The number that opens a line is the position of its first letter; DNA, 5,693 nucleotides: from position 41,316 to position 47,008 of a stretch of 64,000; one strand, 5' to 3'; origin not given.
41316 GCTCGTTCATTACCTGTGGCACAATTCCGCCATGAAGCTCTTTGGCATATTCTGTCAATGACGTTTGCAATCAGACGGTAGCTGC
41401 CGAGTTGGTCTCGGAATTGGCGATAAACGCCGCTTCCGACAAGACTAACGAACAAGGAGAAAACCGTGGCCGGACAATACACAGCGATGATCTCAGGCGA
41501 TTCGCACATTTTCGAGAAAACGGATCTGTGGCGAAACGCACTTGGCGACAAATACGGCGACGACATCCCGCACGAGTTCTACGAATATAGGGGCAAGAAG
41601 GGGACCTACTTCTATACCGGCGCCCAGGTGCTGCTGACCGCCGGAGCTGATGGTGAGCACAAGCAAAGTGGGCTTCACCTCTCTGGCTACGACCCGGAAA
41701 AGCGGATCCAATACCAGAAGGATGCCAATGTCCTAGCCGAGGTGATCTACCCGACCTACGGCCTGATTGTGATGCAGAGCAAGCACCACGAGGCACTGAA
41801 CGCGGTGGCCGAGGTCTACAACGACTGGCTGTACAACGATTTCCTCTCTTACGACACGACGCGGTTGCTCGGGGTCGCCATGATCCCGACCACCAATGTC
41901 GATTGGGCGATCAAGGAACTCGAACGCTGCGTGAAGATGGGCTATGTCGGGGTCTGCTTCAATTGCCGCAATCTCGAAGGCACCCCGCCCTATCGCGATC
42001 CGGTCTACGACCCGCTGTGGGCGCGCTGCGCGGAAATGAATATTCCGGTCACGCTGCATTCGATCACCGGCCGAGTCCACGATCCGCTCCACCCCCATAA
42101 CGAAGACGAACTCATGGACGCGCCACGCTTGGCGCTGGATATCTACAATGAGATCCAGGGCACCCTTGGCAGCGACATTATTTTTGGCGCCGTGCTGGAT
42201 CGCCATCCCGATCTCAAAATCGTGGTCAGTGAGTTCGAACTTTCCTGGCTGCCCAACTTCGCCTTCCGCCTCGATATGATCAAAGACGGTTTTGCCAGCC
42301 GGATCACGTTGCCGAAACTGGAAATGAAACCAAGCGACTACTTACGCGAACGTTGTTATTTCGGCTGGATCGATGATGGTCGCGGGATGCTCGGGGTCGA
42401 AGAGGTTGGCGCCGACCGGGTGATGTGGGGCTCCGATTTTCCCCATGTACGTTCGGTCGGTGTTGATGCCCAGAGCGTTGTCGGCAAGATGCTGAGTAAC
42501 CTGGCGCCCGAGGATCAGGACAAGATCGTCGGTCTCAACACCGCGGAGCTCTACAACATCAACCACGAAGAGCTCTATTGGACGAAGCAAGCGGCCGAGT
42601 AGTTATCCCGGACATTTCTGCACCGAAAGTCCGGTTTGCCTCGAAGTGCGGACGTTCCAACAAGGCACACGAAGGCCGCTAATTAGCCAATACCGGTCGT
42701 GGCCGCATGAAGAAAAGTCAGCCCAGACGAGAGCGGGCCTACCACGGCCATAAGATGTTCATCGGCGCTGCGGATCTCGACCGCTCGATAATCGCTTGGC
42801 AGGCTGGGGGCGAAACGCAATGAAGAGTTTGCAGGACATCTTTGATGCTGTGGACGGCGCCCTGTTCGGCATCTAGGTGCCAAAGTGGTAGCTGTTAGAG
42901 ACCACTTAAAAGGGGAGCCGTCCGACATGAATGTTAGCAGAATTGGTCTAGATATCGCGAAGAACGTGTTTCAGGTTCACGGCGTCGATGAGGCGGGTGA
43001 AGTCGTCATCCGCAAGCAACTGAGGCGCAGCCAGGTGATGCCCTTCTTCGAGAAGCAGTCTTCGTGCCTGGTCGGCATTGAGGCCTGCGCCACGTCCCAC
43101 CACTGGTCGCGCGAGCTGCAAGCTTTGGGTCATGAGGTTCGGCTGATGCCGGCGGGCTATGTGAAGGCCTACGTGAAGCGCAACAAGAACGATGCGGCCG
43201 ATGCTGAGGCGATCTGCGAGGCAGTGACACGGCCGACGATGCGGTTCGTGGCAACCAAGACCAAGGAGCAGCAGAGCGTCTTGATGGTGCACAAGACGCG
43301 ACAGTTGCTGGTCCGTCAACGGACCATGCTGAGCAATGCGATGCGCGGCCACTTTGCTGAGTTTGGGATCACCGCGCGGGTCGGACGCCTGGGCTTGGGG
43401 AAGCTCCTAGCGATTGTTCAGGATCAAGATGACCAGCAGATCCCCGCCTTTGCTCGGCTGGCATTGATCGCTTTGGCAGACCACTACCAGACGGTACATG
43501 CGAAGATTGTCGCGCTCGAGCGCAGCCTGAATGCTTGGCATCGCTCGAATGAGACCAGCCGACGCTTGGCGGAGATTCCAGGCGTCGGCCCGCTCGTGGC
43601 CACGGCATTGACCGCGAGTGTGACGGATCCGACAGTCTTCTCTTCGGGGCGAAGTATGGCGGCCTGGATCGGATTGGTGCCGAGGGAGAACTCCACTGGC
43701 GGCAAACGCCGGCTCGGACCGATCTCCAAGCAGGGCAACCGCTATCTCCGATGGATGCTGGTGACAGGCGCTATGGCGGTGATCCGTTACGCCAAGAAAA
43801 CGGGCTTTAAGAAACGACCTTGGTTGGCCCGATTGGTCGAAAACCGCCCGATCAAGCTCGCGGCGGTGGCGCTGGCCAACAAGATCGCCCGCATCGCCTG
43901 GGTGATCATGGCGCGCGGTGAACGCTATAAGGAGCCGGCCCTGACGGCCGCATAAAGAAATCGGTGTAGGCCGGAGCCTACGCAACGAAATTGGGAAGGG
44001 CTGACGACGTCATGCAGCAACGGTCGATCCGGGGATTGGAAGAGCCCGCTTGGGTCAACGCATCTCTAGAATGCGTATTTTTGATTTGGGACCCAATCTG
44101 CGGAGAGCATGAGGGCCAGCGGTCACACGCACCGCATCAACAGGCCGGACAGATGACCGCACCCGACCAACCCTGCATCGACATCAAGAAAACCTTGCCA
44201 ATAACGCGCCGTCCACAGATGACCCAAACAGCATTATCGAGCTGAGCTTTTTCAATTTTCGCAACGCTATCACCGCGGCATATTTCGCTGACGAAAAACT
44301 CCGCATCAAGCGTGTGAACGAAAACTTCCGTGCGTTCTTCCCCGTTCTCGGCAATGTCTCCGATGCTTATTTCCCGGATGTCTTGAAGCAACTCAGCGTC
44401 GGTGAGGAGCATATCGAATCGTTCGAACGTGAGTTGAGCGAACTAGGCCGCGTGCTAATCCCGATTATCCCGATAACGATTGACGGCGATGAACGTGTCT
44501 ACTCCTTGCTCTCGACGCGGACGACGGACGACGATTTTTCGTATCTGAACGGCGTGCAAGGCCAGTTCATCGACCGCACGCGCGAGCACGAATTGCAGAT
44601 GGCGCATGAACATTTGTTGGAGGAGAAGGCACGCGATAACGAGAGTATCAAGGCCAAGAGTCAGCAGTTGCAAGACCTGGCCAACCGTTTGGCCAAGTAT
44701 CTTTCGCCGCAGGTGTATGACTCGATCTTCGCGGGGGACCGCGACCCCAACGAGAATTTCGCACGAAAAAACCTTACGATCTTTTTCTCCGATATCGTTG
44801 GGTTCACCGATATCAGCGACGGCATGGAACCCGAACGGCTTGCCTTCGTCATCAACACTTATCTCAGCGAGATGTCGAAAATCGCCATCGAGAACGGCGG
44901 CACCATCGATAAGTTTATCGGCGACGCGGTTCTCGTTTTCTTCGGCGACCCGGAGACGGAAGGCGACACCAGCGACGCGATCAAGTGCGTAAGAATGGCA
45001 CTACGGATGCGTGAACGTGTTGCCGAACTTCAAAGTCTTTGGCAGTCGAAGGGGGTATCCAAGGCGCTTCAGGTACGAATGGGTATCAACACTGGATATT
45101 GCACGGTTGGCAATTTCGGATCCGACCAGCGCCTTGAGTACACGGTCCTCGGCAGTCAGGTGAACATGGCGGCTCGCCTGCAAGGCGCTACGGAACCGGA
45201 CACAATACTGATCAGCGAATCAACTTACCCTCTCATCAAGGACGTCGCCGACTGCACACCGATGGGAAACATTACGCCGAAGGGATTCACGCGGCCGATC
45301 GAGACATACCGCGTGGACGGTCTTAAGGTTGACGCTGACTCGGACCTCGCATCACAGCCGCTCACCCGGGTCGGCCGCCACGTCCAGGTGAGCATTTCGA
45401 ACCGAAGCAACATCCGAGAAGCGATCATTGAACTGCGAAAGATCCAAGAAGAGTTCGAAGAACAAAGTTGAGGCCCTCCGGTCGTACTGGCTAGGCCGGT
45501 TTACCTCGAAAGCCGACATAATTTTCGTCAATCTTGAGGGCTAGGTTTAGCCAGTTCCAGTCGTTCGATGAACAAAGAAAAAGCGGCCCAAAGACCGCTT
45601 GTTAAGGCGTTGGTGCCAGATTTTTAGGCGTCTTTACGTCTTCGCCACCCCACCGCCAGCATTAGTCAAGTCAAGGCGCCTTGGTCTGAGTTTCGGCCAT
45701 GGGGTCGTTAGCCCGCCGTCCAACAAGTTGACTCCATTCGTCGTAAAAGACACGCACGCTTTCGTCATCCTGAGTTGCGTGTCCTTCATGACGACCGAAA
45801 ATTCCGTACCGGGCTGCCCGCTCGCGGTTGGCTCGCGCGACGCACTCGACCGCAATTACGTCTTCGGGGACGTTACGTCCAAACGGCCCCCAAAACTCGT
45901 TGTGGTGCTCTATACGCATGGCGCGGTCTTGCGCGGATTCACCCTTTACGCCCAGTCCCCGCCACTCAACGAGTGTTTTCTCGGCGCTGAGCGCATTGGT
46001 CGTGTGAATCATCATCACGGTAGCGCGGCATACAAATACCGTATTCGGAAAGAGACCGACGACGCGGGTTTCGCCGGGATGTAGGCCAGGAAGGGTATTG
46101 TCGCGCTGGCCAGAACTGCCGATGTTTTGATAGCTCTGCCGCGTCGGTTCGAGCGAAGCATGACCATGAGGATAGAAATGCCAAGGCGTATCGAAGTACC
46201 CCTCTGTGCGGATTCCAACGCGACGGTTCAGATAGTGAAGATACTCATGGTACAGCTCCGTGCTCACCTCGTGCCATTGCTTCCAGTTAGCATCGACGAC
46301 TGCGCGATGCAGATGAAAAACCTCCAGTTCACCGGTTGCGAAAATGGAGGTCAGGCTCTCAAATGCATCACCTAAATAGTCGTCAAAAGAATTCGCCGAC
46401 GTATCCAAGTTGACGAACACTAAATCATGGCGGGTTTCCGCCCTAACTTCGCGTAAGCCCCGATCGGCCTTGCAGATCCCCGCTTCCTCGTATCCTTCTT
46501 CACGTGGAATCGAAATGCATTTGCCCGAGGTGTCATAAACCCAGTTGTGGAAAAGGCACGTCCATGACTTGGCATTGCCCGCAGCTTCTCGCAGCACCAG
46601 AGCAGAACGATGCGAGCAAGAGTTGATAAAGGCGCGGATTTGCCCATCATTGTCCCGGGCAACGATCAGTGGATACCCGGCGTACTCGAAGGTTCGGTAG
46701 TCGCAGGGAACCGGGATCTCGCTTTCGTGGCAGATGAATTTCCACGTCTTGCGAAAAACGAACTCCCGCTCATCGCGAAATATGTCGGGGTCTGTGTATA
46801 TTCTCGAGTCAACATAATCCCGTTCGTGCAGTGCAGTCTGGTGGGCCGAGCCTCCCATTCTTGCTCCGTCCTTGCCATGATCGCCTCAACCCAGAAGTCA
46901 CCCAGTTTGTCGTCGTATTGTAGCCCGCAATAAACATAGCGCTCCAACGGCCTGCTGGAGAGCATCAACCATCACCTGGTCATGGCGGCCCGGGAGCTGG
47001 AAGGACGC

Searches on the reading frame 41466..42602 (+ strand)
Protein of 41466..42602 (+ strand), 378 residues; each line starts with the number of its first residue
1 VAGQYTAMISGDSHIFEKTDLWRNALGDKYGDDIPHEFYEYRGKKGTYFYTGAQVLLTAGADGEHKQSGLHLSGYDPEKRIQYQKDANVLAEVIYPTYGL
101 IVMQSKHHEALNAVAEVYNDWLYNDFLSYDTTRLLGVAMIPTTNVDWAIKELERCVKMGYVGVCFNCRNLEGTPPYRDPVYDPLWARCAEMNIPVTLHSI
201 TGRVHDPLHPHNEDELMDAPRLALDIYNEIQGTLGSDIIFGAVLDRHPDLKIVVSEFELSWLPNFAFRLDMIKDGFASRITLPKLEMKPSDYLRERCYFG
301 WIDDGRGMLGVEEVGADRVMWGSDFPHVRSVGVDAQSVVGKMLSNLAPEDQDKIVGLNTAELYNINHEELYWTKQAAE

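Call 8: search_protein_families(library=pfam, proteins=[window:41466-42602:+], max_evalue=0.001)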
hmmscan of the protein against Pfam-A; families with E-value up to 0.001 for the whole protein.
window:41466-42602:+ (378 aa): 1 family
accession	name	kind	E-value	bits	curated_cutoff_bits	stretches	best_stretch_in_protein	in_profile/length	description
PF04909.20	Amidohydro_2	-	2.9e-30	106.5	26.4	1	76-364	20-288/289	Amidohydrolase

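Call 25: search_protein_families(library=ncbifam, proteins=[window:41466-42599:+], max_evalue=0.00001)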
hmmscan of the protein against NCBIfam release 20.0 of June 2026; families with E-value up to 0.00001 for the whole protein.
window:41466-42599:+ (378 aa): 0 families

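Call 46: search_solved_structures(query=window:41466-42599:+, max_evalue=0.00001)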
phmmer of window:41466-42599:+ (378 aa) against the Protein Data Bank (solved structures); distinct sequences matched with E-value up to 0.00001: 32.
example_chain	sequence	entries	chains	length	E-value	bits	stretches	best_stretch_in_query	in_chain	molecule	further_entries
6omp_A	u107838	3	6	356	1.2e-36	129.7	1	9-365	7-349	PtmU3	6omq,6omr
8uyr_A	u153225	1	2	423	1.7e-19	73.3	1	73-364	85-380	DitZ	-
3s4t_A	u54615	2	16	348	5.3e-13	51.9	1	111-372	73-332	Amidohydrolase 2 | Gamma-resorcylate decarboxylase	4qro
8sm8_G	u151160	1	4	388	8.1e-12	47.9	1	88-378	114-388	Putative amidohydrolase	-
8sm7_A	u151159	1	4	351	1.2e-11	47.4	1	103-365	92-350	Amidohydrolase 2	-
8yt2_A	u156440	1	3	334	2.4e-11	46.4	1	75-366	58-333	2-amino-3-carboxymuconate 6-semialdehyde decarboxylase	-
2hbv_A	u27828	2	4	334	3.7e-11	45.8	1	75-366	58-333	2-amino-3-carboxymuconate 6-semialdehyde decarboxylase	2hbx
4era_A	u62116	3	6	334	3.7e-11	45.8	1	75-366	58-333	2-amino-3-carboxymuconate 6-semialdehyde decarboxylase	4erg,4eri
4ifk_B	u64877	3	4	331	3.9e-11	45.7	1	74-366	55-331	2-amino-3-carboxymuconate 6-semialdehyde decarboxylase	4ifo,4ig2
4epk_A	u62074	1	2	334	4.4e-11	45.5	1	75-366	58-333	2-amino-3-carboxymuconate 6-semialdehyde decarboxylase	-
6mgs_A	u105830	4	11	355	4.5e-11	45.5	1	75-366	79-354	2-amino-3-carboxymuconate 6-semialdehyde decarboxylase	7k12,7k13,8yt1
4ifr_A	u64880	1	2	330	4.7e-11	45.4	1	75-366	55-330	2-amino-3-carboxymuconate 6-semialdehyde decarboxylase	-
4ifk_A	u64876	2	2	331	4.7e-11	45.4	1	75-366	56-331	2-amino-3-carboxymuconate 6-semialdehyde decarboxylase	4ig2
3nur_A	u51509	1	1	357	5.1e-11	45.3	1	78-363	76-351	Amidohydrolase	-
2dvt_A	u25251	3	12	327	1.1e-10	44.2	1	118-328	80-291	Thermophilic reversible gamma-resorcylate decarboxylase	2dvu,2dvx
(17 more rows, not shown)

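Call 71: search_solved_structures(query=window:41466-42599:+, max_evalue=1e-15, show_alignments=2)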
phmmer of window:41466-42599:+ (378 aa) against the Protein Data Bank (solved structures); distinct sequences matched with E-value up to 1e-15: 2.
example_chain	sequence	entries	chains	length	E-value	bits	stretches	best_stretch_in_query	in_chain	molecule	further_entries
6omp_A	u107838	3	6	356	1.2e-36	129.7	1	9-365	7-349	PtmU3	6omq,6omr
8uyr_A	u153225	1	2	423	1.7e-19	73.3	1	73-364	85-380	DitZ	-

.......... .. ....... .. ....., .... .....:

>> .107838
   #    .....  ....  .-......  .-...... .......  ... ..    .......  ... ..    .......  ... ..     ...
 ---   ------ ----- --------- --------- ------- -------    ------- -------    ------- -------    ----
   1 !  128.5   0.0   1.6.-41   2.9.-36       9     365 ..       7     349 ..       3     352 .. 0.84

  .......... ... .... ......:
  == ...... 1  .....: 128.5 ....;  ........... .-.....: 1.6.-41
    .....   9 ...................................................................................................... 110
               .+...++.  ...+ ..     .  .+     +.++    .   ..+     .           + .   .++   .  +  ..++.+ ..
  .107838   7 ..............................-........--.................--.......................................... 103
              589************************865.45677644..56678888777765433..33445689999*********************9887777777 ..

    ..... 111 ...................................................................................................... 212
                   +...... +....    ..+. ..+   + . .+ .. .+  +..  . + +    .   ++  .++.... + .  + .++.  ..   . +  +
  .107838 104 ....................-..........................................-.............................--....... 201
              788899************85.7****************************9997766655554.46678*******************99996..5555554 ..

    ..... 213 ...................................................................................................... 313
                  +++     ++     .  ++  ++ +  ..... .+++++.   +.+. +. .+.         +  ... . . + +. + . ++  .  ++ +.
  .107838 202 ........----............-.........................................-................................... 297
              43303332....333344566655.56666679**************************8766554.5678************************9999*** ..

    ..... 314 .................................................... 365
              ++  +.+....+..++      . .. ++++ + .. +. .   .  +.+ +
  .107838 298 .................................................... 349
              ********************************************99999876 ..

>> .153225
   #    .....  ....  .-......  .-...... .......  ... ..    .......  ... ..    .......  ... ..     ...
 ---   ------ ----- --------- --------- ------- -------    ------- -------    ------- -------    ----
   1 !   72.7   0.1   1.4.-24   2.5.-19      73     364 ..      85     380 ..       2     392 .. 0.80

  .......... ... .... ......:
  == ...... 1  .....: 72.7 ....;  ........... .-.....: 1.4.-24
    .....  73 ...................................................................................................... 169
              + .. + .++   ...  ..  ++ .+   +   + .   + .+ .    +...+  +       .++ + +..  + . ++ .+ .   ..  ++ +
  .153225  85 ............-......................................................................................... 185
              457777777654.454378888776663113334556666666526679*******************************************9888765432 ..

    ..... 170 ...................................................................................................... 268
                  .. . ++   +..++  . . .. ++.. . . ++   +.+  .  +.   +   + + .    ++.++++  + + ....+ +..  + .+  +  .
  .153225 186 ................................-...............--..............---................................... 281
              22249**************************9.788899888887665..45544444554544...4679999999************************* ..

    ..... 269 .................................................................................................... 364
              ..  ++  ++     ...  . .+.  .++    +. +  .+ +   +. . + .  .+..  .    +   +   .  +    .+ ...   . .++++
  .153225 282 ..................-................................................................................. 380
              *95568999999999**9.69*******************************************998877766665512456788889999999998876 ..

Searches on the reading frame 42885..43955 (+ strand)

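Call 8: search_protein_families(library=pfam, proteins=[window:42885-43955:+], max_evalue=0.001)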
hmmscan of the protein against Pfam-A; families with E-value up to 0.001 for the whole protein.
window:42885-43955:+ (356 aa): 2 families
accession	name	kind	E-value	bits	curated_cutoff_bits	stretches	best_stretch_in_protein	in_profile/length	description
PF02371.22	Transposase_20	-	5.6e-25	88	21.3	1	226-303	2-79/87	Transposase IS116/IS110/IS902 family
PF01548.23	DEDD_Tnp_IS110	-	2.6e-14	53.7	29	1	20-159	1-152/155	Transposase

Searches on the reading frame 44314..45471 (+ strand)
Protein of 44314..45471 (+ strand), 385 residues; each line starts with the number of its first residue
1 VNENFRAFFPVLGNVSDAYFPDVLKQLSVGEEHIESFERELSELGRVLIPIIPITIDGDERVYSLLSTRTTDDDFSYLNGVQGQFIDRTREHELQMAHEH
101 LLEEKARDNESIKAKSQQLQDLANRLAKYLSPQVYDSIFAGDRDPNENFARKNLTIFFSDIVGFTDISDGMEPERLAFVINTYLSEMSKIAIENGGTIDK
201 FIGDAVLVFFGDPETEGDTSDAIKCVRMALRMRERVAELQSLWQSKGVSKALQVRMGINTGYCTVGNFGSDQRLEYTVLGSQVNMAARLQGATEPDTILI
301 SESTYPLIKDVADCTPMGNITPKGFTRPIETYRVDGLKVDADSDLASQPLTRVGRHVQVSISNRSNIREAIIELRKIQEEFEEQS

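Call 8: search_protein_families(library=pfam, proteins=[window:44314-45471:+], max_evalue=0.001)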
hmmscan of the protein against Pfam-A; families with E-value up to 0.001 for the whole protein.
window:44314-45471:+ (385 aa): 1 family
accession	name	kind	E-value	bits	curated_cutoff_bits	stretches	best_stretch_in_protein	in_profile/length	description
PF00211.25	Guanylate_cyc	-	1.7e-26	93.4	21.9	1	152-334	7-181/183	Adenylate and Guanylate cyclase catalytic domain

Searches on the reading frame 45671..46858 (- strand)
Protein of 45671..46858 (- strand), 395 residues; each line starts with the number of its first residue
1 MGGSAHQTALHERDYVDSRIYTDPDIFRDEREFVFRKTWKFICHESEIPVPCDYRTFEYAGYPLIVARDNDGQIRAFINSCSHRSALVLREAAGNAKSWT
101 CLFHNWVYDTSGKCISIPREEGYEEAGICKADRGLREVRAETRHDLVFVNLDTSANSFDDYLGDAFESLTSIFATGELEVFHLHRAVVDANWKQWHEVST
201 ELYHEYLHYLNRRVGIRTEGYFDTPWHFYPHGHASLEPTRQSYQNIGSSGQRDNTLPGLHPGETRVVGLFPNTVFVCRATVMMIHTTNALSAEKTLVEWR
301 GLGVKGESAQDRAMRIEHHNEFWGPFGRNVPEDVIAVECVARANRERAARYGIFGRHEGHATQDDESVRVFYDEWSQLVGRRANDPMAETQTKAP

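Call 8: search_protein_families(library=pfam, proteins=[window:45671-46858:-], max_evalue=0.001)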
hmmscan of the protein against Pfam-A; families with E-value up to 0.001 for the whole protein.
window:45671-46858:- (395 aa): 2 families
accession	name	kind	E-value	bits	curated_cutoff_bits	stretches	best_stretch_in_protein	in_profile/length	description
PF00355.32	Rieske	-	5.8e-18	65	20.3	1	38-121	1-82/88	Rieske [2Fe-2S] domain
PF00848.25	Ring_hydroxyl_A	-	3.4e-08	34.1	24.9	1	178-370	4-204/208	Ring hydroxylating alpha subunit (catalytic domain)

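Call 25: search_protein_families(library=ncbifam, proteins=[window:45671-46858:-], max_evalue=0.00001)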
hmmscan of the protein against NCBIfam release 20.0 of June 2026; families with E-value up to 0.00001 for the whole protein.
window:45671-46858:- (395 aa): 6 families
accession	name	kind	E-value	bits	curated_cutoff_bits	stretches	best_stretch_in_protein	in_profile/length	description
TIGR03228.1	anthran_1_2_A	equivalog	2.9e-46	158.1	671.9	1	19-206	19-210/438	anthranilate 1,2-dioxygenase large subunit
NF042946.1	3PPDioc_HcaE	equivalog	2.1e-38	132.5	830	1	15-204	15-209/450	3-phenylpropionate/cinnamic acid dioxygenase subunit alpha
TIGR03229.1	benzo_1_2_benA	equivalog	9.8e-38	130.1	780.95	1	16-204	16-210/433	benzoate 1,2-dioxygenase large subunit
NF041684.1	ant_diox_AndAc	equivalog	1.6e-36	125.8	750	1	15-210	22-223/418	anthranilate 1,2-dioxygenase large subunit AndAc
NF058607.1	GlBtMonoOxGbcA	equivalog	1.9e-24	85.9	670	1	18-204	35-217/420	glycine betaine monooxygenase oxygenase subunit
NF052579.1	BetMthstMoxSdmAMthl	equivalog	4.6e-09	35.7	600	1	56-150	34-125/351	4beta-methylsterol monooxygenase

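Call 47: search_solved_structures(query=window:45671-46858:-, max_evalue=1e-10)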
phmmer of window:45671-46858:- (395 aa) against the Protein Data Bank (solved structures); distinct sequences matched with E-value up to 1e-10: 29.
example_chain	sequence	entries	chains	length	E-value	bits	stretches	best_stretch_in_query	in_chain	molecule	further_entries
8k0a_A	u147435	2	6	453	5.6e-37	130.9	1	15-208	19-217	3-phenylpropionate/cinnamic acid dioxygenase subunit alpha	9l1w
7yls_B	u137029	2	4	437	1.6e-36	129.4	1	9-206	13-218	Rieske (2Fe-2S) domain protein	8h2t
1uli_A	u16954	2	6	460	2.7e-36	128.6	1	15-205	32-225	biphenyl dioxygenase large subunit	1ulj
9o71_A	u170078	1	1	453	7.6e-36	127.2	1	9-207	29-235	Phenylpropionate dioxygenase-like ring-hydroxylating dioxygenase large terminal subunit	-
1wql_A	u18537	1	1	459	1.6e-34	122.8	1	11-205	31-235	iron-sulfur protein large subunit of cumene dioxygenase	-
3en1_A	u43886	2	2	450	5e-34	121.2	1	15-205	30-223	Benzene 1,2-dioxygenase subunit alpha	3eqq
5xbp_A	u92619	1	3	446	7.9e-34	120.5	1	19-215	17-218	3NT oxygenase alpha subunit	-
3gzx_A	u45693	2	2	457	3.2e-33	118.5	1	14-205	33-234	Biphenyl dioxygenase subunit alpha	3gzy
2xsh_A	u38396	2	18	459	1.8e-32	116.1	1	12-205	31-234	BIPHENYL DIOXYGENASE SUBUNIT ALPHA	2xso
2xr8_A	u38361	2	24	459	1.8e-32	116.1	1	12-205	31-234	BIPHENYL DIOXYGENASE SUBUNIT ALPHA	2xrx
2yfi_A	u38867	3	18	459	1.8e-32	116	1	12-205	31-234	BIPHENYL DIOXYGENASE SUBUNIT ALPHA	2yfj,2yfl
5aeu_A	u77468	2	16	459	1.8e-32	116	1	12-205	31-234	BIPHENYL DIOXYGENASE SUBUNIT ALPHA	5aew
4hjl_A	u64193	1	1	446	6e-32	114.3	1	20-204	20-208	Naphthalene 1,2-dioxygenase subunit alpha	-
2hmj_A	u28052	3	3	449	6.1e-32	114.3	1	20-204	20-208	Naphthalene 1,2-dioxygenase alpha subunit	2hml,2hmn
1eg9_A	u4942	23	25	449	6.4e-32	114.2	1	20-204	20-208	PROTEIN (NAPHTHALENE 1,2-DIOXYGENASE ALPHA SUBUNIT) | NAPHTHALENE 1,2-DIOXYGENASE | NAPHTHALENE 1,2-DIOXYGENASE ALPHA SUBUNIT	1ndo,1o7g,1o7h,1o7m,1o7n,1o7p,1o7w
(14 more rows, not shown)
